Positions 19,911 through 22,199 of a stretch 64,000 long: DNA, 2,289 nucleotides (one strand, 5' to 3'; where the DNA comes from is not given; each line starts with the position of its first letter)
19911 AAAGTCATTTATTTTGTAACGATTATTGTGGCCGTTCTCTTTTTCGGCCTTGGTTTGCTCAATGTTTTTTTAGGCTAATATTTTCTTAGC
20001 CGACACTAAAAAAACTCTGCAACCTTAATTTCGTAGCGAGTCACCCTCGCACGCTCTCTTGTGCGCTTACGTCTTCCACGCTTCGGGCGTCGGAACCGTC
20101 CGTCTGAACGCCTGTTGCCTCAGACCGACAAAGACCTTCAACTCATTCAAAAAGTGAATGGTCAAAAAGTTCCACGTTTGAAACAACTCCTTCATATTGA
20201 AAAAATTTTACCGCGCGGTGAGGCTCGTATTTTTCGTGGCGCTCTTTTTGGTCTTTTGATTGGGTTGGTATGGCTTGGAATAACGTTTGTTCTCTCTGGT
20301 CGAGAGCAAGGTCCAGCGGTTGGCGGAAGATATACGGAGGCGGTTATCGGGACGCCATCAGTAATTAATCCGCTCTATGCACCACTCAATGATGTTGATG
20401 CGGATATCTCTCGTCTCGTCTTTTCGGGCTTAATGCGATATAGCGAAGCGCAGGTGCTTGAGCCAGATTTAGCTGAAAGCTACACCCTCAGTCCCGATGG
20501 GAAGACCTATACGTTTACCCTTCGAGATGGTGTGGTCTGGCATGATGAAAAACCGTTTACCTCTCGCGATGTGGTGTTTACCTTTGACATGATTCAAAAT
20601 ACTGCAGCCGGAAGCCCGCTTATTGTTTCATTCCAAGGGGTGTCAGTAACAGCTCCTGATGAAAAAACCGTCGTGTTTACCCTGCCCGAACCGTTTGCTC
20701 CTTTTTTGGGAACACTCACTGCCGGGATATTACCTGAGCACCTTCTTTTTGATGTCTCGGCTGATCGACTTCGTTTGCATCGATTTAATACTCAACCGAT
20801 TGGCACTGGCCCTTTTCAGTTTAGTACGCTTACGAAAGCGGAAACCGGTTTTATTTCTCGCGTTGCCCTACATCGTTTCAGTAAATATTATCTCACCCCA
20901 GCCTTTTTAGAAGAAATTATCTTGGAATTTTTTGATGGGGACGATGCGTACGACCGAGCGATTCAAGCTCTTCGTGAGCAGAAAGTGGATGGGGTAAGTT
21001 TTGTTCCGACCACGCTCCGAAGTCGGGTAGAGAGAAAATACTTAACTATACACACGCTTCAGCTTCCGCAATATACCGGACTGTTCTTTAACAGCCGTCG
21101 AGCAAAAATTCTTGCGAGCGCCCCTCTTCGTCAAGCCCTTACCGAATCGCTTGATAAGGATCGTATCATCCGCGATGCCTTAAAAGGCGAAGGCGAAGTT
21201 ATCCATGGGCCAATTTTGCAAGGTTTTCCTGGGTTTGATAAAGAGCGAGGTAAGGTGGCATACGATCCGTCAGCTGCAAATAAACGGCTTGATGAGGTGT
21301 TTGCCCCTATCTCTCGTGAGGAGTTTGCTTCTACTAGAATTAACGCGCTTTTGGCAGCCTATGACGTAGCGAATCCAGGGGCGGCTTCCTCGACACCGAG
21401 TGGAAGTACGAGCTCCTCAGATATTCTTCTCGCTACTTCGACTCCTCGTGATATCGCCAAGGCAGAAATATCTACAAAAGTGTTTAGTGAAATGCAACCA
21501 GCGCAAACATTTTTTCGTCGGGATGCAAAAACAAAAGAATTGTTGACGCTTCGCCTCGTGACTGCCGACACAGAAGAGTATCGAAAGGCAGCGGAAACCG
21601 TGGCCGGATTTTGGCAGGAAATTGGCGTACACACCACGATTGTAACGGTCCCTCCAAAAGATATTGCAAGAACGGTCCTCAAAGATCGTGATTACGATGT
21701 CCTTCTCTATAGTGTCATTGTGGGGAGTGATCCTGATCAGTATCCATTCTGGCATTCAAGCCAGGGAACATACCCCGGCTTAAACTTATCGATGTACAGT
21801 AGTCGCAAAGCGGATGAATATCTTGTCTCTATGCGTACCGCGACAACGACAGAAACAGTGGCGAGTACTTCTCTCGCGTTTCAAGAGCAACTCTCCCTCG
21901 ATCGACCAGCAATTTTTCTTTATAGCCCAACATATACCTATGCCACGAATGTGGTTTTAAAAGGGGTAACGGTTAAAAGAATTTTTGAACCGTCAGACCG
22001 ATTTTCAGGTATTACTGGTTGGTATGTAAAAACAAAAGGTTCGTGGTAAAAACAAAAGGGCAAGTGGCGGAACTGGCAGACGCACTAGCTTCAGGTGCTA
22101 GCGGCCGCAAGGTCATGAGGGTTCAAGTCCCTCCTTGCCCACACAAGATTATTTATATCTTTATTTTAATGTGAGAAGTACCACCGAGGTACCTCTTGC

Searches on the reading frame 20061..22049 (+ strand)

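Call 55: search_protein_families(library=pfam, proteins=[window:20061-22049:+], max_evalue=0.00001)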
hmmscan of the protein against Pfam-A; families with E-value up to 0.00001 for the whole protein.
window:20061-22049:+ (662 aa): 1 family
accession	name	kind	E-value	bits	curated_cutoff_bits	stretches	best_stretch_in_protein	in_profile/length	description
PF00496.27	SBP_bac_5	-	6.2e-60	203.7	32.4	1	133-567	2-361/368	Bacterial extracellular solute-binding proteins, family 5 Middle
